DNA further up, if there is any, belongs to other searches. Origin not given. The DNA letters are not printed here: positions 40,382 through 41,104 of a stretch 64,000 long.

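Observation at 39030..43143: Overlapping pair of GWxTD-domain genes plus TPR lipoprotein, convergent with tandem Oar-like outer-membrane genes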

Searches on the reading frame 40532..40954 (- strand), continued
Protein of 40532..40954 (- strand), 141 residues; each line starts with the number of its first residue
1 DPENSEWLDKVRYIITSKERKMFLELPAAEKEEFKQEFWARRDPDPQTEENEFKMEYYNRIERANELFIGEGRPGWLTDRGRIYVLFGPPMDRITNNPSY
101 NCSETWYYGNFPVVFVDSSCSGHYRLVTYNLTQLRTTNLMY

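Call 81: find_encoding_contigs(protein=P0417, flank=8000, max_places=1)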
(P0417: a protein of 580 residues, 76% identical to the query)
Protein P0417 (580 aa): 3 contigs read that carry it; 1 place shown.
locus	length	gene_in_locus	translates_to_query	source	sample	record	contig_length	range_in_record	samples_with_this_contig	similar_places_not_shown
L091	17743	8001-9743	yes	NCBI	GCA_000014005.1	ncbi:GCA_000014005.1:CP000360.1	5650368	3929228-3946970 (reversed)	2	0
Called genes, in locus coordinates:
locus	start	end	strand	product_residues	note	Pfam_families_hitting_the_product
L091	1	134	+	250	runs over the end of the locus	PF00702:Hydrolase, PF13419:HAD_2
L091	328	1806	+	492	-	PF00149:Metallophos, PF09136:Glucodextran_B (weak), PF17957:Big_7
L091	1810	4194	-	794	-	-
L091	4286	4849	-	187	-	-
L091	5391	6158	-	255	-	PF00005:ABC_tran, PF02463:SMC_N (faint)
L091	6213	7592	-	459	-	PF25984:BSH_YknX (faint), PF25917:BSH_RND, PF25919:BSH_CusB (weak), PF25954:Beta-barrel_RND_2 (faint), PF25990:Beta-barrel_YknX, PF26002:Beta-barrel_AprE (faint), PF25967:RND-MFP_C (weak), PF25989:YknX_C (weak)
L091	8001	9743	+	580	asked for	PF20094:GWxTD_dom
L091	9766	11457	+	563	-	PF13620:CarboxypepD_reg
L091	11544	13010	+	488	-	PF04174:CP_ATPgrasp_1, PF14403:CP_ATPgrasp_2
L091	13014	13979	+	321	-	PF04168:Alpha-E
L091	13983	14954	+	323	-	PF08379:Bact_transglu_N, PF01841:Transglut_core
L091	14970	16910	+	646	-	-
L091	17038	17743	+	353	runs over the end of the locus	PF01408:GFO_IDH_MocA, PF02894:GFO_IDH_MocA_C, PF22725:GFO_IDH_MocA_C3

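Call 82: find_encoding_contigs(protein=P0420, flank=8000, max_places=1)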
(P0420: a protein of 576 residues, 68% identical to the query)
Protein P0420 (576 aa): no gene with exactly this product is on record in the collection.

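Call 83: find_encoding_contigs(protein=P0490, flank=6000, max_places=1)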
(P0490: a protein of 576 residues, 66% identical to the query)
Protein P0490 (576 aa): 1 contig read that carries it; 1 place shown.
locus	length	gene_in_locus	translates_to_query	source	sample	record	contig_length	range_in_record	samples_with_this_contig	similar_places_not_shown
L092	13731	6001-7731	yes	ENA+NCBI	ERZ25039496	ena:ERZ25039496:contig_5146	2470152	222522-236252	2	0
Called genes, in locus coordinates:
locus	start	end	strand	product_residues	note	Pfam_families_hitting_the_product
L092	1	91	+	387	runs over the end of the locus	PF00248:Aldo_ket_red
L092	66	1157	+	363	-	PF00248:Aldo_ket_red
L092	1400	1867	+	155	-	PF01243:PNPOx_N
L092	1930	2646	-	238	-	PF00561:Abhydrolase_1, PF12697:Abhydrolase_6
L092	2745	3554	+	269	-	-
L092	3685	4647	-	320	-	PF12760:Zn_ribbon_IS1595, PF12762:DDE_Tnp_IS1595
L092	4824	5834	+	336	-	PF00962:A_deaminase, PF19326:AMP_deaminase (weak)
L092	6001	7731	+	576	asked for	PF20094:GWxTD_dom, PF07495:Y_Y_Y (faint)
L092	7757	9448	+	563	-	PF13620:CarboxypepD_reg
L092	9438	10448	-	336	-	PF09571:RE_XcyI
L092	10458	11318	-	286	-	-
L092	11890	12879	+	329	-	-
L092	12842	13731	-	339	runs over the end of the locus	PF12760:Zn_ribbon_IS1595, PF12762:DDE_Tnp_IS1595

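Call 84: search_protein_families(library=pfam, proteins=[L091:9766-11457:+, L092:7757-9448:+, L081:11499-13232:+], max_evalue=1)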
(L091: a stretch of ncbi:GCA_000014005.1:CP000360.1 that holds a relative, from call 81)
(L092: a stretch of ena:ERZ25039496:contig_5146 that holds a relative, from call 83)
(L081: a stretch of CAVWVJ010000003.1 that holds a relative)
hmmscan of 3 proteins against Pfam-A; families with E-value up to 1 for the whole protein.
L091:9766-11457:+ (563 aa): 4 families
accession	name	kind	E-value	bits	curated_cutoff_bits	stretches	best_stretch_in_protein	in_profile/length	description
PF13620.12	CarboxypepD_reg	-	1.3e-16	61.1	32.3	1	26-106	1-81/82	Carboxypeptidase regulatory-like domain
PF17210.9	SdrD_B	-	0.002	18.7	29.7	1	41-85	26-70/112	SdrD B-like domain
PF13715.12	CarbopepD_reg_2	-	0.011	16.1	32.2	1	56-103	27-73/88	CarboxypepD_reg-like domain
PF14686.12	fn3_3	-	0.077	13.2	24.4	1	55-84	27-56/75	Polysaccharide lyase family 4, domain II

L092:7757-9448:+ (563 aa): 1 family
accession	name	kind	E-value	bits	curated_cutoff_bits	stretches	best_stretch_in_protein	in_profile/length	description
PF13620.12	CarboxypepD_reg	-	9.6e-14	51.9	32.3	1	26-104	1-82/82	Carboxypeptidase regulatory-like domain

L081:11499-13232:+ (577 aa): 3 families
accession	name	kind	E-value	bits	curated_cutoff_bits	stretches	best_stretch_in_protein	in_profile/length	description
PF13620.12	CarboxypepD_reg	-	3.4e-15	56.6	32.3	1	40-119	2-81/82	Carboxypeptidase regulatory-like domain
PF17210.9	SdrD_B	-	0.003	18.2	29.7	1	53-98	25-70/112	SdrD B-like domain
PF13715.12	CarbopepD_reg_2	-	0.0074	16.7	32.2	1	40-118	1-75/88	CarboxypepD_reg-like domain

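Call 85: search_protein_families(library=ncbifam, proteins=[L091:9766-11457:+, L091:8001-9743:+, L086:3733-5334:+, L086:5315-6898:+], max_evalue=0.1)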
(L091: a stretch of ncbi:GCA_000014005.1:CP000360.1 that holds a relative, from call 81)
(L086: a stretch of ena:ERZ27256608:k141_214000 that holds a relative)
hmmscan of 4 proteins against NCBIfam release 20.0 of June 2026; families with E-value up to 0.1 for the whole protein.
L091:9766-11457:+ (563 aa): 1 family
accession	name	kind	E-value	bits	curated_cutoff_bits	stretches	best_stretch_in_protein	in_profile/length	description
NF040788.1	S-lay_SlaB_Mtsph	equivalog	0.022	13.7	700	1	27-107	123-196/416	S-layer protein SlaB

L091:8001-9743:+ (580 aa): 2 families
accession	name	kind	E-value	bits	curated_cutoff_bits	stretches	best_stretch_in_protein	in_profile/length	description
TIGR04514.1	GWxTD_dom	domain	1.4e-38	131.6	28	1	82-200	1-105/105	GWxTD domain-containing protein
TIGR02962.1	hdxy_isourate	equivalog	0.045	14.1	87.45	0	499-570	9-75/113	hydroxyisourate hydrolase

L086:3733-5334:+ (533 aa): 4 families
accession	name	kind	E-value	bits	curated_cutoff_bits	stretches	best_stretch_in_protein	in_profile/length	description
NF052345.1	S_layer_anammox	exception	3.8e-08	31.2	1400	2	18-117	1312-1396/1596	Kustd1514 family S-layer glycoprotein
TIGR04056.1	OMP_RagA_SusC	subfamily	0.00078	17.9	368.25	1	21-85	3-56/981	SusC/RagA family TonB-linked outer membrane protein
TIGR04134.1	lipo_with_rSAM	hypoth_equivalog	0.068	13.2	39.8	0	118-165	42-90/150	radical SAM-associated putative lipoprotein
TIGR02422.1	protocat_beta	equivalog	0.089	12.5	296.4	0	115-138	60-83/220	protocatechuate 3,4-dioxygenase subunit beta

L086:5315-6898:+ (527 aa): 4 families
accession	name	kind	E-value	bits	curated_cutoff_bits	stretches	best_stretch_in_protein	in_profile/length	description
NF052345.1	S_layer_anammox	exception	8.7e-12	43.2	1400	2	16-90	1304-1372/1596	Kustd1514 family S-layer glycoprotein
TIGR04134.1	lipo_with_rSAM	hypoth_equivalog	0.011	15.8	39.8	0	123-142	42-61/150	radical SAM-associated putative lipoprotein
TIGR02422.1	protocat_beta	equivalog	0.023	14.4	296.4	0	123-139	63-79/220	protocatechuate 3,4-dioxygenase subunit beta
TIGR04056.1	OMP_RagA_SusC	subfamily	0.041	12.2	368.25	0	28-73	3-41/981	SusC/RagA family TonB-linked outer membrane protein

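Call 87: search_solved_structures(query=L091:9766-11457:+, max_evalue=10)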
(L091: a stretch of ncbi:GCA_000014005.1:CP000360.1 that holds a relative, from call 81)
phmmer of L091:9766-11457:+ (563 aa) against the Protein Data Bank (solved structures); distinct sequences matched with E-value up to 10: 2.
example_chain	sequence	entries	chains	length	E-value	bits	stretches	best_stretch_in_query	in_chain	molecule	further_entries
4u3s_B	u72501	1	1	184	0.011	17.6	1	55-97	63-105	Cellulosomal scaffoldin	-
4wi0_B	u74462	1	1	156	0.014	17.4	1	56-98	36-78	Cellulosomal scaffoldin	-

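Call 93: find_related_loci(query=A6, collection=metagenome_contigs, flank=4000)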
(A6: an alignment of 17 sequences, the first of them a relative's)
Query A6 (580 aa) in metagenome_contigs; peptide patterns used: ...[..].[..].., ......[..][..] (x = any residue, [..] = any of these).
600 stretches matched a pattern (row limit reached: there are more); 597 encode a relative of the query (tblastn E <= 1e-3); the best 80 are kept; 80 distinct loci.
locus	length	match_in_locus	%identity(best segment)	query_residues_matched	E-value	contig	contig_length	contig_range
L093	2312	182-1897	81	1-580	0e+0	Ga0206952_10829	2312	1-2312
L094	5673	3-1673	79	16-580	0e+0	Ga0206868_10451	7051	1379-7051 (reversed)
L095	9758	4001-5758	62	1-580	0e+0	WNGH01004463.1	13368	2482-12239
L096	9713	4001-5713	64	7-580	0e+0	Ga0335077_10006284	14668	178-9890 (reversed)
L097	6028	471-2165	64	5-580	0e+0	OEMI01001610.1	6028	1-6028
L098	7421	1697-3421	64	7-580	0e+0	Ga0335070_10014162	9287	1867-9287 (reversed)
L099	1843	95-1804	63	5-580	0e+0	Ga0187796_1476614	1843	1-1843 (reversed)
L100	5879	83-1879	61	1-580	0e+0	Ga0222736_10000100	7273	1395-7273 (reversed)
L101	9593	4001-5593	66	48-580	0e+0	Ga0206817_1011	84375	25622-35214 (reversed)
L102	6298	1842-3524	63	11-580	0e+0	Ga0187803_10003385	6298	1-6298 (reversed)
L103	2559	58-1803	63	8-580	0e+0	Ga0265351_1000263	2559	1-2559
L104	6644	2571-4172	66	48-580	0e+0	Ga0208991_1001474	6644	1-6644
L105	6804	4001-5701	62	8-580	0e+0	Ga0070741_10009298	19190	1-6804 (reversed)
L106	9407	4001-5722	63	8-580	0e+0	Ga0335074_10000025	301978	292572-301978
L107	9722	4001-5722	62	3-580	0e+0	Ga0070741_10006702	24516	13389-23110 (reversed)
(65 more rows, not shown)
